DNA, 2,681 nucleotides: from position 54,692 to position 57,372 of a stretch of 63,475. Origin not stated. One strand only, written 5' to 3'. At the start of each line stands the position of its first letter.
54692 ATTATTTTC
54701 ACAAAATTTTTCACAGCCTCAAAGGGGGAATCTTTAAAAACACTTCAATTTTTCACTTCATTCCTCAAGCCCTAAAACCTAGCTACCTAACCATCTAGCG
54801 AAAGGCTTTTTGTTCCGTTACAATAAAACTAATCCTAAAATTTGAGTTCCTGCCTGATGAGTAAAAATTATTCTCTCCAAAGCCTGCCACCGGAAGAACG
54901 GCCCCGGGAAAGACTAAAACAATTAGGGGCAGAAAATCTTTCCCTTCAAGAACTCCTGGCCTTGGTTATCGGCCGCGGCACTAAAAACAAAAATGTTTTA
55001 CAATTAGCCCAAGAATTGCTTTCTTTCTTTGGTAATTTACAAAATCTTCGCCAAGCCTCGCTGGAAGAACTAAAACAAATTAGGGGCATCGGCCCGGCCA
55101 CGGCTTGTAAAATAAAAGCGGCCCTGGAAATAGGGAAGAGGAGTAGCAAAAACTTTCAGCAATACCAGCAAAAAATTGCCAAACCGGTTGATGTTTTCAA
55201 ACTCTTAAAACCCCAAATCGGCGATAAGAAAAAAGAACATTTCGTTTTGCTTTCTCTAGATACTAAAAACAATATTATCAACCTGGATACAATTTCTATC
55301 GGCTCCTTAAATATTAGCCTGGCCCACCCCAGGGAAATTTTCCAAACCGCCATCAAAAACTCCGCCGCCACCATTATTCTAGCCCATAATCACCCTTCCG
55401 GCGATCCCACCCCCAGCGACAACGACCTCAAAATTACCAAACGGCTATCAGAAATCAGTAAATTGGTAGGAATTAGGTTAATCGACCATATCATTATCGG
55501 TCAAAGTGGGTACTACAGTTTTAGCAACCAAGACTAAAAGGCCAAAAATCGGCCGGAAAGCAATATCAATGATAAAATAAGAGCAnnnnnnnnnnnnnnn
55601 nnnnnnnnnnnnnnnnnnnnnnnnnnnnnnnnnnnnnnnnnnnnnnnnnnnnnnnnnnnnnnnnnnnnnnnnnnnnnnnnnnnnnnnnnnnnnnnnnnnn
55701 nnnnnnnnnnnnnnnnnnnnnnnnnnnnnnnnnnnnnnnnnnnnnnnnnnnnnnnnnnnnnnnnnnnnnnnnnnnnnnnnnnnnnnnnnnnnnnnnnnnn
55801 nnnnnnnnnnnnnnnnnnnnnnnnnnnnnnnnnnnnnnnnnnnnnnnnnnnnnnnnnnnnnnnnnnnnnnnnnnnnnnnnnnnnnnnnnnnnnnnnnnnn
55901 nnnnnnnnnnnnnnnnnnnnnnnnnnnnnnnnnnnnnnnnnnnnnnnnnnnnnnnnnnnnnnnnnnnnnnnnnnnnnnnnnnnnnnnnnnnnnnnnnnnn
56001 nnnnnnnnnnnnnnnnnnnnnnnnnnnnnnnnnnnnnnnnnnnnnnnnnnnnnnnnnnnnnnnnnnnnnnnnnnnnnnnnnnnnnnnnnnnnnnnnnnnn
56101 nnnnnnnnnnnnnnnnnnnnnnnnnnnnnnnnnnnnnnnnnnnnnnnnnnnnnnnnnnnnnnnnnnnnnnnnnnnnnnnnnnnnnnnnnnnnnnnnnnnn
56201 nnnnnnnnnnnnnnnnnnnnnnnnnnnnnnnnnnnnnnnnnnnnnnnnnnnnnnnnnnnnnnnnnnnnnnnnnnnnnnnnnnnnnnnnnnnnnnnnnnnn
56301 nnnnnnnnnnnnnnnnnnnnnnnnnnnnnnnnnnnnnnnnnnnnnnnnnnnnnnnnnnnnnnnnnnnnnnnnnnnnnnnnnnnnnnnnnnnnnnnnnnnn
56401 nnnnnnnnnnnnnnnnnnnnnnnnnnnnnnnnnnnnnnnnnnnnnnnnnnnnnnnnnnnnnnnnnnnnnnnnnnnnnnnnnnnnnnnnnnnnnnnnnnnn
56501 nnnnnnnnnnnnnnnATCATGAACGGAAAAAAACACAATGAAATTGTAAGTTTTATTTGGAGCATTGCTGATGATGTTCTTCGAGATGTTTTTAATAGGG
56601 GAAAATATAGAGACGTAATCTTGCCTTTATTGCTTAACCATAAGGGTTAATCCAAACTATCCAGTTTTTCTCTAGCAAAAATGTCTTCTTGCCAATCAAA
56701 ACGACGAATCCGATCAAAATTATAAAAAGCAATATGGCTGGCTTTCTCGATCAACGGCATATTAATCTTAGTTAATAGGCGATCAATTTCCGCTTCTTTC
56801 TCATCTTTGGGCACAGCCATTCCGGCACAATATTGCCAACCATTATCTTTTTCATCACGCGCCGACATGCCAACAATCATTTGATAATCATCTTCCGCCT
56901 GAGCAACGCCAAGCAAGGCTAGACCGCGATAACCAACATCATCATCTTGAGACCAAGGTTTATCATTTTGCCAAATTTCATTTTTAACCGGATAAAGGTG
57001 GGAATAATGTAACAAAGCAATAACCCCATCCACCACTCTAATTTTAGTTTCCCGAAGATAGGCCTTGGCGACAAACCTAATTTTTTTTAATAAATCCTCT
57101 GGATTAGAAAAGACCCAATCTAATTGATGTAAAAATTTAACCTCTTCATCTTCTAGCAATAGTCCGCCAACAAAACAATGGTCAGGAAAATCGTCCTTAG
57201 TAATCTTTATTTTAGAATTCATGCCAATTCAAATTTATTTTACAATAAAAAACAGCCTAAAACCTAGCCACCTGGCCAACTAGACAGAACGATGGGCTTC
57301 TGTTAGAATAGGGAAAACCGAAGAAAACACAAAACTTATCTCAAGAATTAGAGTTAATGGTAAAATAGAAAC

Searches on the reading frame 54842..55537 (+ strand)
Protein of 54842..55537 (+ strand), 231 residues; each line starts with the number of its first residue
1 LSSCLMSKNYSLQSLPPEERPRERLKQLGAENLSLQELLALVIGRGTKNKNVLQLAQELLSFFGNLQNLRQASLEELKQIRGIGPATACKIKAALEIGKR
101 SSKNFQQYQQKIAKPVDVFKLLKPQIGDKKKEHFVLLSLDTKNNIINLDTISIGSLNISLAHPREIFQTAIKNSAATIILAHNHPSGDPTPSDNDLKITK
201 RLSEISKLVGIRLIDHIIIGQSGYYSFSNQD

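Call 9: search_protein_families(library=pfam, proteins=[window:54842-55537:+], max_evalue=0.01)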
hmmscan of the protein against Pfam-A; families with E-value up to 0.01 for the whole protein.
window:54842-55537:+ (231 aa): 6 families
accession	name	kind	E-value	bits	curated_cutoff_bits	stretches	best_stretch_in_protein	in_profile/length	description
PF04002.20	RadC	-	8.7e-45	152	22.1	1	113-229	2-118/121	RadC-like JAB domain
PF20582.4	UPF0758_N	-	3.2e-26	91.7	27.1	1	13-89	2-77/77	UPF0758 N-terminal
PF12826.13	HHH_2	-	2e-08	34.7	27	1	55-92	15-52/64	Helix-hairpin-helix motif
PF00633.29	HHH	-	1.7e-06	28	24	1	66-92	2-28/30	Helix-hairpin-helix motif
PF14520.12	HHH_5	-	3.4e-05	24.7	27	1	55-95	14-55/57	Helix-hairpin-helix domain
PF12836.13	HHH_3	-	0.0071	16.9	27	0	68-91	7-30/65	Helix-hairpin-helix motif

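Call 75: find_encoding_contigs(protein=window:54842-55537:+, flank=8000, max_places=10)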
Protein window:54842-55537:+ (231 aa): no gene with exactly this product is on record in the collection.

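Call 76: find_encoding_contigs(protein=window:54857-55537:+, flank=8000, max_places=10)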
Protein window:54857-55537:+ (226 aa): 4 contigs read that carry it; 4 places shown.
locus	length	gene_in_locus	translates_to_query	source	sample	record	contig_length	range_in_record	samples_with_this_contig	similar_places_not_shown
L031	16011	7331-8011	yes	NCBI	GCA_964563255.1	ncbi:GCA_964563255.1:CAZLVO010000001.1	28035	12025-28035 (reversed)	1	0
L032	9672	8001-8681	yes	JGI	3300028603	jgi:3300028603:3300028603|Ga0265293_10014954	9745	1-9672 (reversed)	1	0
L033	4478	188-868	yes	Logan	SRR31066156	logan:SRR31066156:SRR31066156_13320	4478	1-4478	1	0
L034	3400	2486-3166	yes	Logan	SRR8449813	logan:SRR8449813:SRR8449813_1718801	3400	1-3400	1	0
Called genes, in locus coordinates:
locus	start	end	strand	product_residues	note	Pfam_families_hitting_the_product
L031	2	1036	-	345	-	?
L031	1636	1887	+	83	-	-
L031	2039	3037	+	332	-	PF02016:Peptidase_S66, PF17676:Peptidase_S66C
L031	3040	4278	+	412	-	PF01411:tRNA-synt_2c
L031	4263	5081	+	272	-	PF13489:Methyltransf_23 (weak), PF08241:Methyltransf_11, PF08242:Methyltransf_12 (weak), PF13649:Methyltransf_25, PF13847:Methyltransf_31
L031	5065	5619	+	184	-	PF22769:DCD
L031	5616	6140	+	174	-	PF22769:DCD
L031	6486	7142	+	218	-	PF00149:Metallophos, PF12850:Metallophos_2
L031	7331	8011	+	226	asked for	PF20582:UPF0758_N, PF12826:HHH_2, PF00633:HHH (weak), PF04002:RadC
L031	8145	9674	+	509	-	PF12161:HsdM_N, PF02384:N6_Mtase, PF07669:Eco57I (faint)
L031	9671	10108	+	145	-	-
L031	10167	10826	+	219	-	PF05168:HEPN (weak)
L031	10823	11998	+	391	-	PF01420:Methylase_S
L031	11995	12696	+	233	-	-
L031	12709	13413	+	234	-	-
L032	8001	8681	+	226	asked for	PF20582:UPF0758_N, PF12826:HHH_2, PF00633:HHH (weak), PF04002:RadC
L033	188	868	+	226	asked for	PF20582:UPF0758_N, PF12826:HHH_2, PF00633:HHH (weak), PF04002:RadC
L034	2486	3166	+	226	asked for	PF20582:UPF0758_N, PF12826:HHH_2, PF00633:HHH (weak), PF04002:RadC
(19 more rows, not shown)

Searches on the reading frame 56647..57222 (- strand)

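Call 9: search_protein_families(library=pfam, proteins=[window:56647-57222:-], max_evalue=0.01)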
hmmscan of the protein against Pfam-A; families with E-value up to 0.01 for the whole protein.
window:56647-57222:- (191 aa): 0 families

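Call 86: search_protein_families(library=pfam, proteins=[window:56647-57222:-], max_evalue=0.1)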
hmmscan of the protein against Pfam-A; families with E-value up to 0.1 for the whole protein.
window:56647-57222:- (191 aa): 1 family
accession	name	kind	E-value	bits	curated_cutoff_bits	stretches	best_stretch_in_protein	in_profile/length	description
PF20216.3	DUF6576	-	0.078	13.6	27.3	0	139-154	11-26/47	Family of unknown function (DUF6576)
